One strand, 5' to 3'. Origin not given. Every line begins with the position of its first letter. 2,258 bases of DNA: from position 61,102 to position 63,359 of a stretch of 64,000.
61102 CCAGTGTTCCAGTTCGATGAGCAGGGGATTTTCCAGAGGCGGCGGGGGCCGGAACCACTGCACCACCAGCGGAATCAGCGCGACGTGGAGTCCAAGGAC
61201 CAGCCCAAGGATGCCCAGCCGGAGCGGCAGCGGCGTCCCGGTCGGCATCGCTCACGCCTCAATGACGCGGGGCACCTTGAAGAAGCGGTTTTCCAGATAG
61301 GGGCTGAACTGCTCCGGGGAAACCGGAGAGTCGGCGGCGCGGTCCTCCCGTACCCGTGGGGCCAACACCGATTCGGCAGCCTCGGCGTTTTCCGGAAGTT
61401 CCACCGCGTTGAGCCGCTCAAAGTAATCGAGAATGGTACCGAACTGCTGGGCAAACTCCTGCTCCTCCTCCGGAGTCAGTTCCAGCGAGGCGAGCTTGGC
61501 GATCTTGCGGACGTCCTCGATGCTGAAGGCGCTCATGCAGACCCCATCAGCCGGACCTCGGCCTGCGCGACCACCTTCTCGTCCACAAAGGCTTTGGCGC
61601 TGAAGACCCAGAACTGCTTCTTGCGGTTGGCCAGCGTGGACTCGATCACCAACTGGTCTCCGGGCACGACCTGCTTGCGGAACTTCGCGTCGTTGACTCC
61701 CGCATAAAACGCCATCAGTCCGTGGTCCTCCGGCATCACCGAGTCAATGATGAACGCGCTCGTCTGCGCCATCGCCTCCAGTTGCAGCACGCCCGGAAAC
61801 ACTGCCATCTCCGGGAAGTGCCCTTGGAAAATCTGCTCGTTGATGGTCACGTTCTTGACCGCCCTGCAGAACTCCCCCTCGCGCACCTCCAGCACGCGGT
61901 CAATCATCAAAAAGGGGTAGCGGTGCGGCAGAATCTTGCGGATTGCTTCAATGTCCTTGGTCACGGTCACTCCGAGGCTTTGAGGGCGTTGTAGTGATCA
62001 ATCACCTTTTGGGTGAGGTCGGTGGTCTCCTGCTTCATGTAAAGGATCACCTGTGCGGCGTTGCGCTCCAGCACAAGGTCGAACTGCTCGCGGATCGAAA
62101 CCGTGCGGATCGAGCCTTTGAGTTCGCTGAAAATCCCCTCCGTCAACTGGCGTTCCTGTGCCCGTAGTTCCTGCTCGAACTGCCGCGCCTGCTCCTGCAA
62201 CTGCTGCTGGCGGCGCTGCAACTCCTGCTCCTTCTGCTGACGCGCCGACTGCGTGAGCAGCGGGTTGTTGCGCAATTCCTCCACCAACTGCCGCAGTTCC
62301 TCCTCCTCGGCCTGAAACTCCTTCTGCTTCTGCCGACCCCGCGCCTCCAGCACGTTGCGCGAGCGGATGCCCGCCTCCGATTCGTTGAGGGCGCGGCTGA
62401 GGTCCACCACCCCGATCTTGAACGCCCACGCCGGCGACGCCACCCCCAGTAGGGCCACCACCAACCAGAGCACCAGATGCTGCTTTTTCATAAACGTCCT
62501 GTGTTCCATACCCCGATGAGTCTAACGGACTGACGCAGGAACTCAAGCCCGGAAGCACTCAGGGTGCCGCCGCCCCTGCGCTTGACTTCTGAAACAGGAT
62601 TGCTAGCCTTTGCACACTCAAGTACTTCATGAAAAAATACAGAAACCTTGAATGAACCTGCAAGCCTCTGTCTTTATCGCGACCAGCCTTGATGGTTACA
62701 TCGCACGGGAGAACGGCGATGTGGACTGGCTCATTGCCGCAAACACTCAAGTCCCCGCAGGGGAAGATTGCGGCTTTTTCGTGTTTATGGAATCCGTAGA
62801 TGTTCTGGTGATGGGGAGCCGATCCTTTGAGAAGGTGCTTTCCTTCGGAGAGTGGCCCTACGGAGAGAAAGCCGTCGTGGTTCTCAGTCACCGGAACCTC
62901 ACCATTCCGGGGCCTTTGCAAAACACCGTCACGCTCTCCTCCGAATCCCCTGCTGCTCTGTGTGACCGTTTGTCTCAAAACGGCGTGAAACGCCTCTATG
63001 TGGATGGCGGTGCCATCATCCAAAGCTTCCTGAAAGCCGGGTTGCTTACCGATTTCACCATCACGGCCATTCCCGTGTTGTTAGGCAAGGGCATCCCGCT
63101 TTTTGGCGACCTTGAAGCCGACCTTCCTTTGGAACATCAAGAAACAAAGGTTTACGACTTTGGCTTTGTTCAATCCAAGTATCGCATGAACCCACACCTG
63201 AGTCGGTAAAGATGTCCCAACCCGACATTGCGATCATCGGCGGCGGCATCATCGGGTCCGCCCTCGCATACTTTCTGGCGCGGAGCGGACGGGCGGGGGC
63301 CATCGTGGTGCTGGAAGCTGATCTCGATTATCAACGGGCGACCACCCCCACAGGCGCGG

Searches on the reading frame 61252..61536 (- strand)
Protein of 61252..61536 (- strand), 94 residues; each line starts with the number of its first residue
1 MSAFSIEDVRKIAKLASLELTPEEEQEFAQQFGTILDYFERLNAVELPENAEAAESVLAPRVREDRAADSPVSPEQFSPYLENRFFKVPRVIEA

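Call 48: search_protein_families(library=pfam, proteins=[window:61252-61536:-], max_evalue=0.001)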
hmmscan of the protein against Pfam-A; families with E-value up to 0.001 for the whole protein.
window:61252-61536:- (94 aa): 2 families
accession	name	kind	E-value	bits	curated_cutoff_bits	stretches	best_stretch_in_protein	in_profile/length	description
PF02686.20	GatC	-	7.9e-10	39.2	23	1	20-88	1-66/66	Glu-tRNAGln amidotransferase C subunit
PF13318.11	AtzG-like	-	0.00014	22.6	24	1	9-54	2-47/50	1-carboxybiuret hydrolase subunit AtzG-like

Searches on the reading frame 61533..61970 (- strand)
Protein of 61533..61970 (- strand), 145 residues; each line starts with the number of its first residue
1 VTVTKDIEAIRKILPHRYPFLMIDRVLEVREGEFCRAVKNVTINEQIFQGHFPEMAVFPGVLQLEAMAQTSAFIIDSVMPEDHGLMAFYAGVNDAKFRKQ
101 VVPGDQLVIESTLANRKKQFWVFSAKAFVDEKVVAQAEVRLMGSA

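Call 48: search_protein_families(library=pfam, proteins=[window:61533-61970:-], max_evalue=0.001)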
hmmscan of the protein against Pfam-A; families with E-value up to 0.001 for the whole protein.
window:61533-61970:- (145 aa): 1 family
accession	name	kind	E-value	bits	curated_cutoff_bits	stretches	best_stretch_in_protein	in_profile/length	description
PF07977.19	FabA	-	2.7e-32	111.7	23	1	14-138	1-138/138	FabA-like domain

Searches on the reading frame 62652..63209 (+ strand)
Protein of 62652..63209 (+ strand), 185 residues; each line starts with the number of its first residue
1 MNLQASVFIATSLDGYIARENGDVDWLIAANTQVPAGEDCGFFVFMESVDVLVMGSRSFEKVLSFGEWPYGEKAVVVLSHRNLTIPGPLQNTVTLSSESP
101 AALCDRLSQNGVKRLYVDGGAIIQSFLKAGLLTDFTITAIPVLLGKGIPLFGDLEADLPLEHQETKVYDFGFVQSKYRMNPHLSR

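Call 48: search_protein_families(library=pfam, proteins=[window:62652-63209:+], max_evalue=0.001)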
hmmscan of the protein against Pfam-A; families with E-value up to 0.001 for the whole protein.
window:62652-63209:+ (185 aa): 1 family
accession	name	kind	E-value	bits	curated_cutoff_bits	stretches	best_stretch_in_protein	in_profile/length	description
PF01872.23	RibD_C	-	1.8e-12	47.9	24.1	1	7-168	5-191/197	RibD C-terminal domain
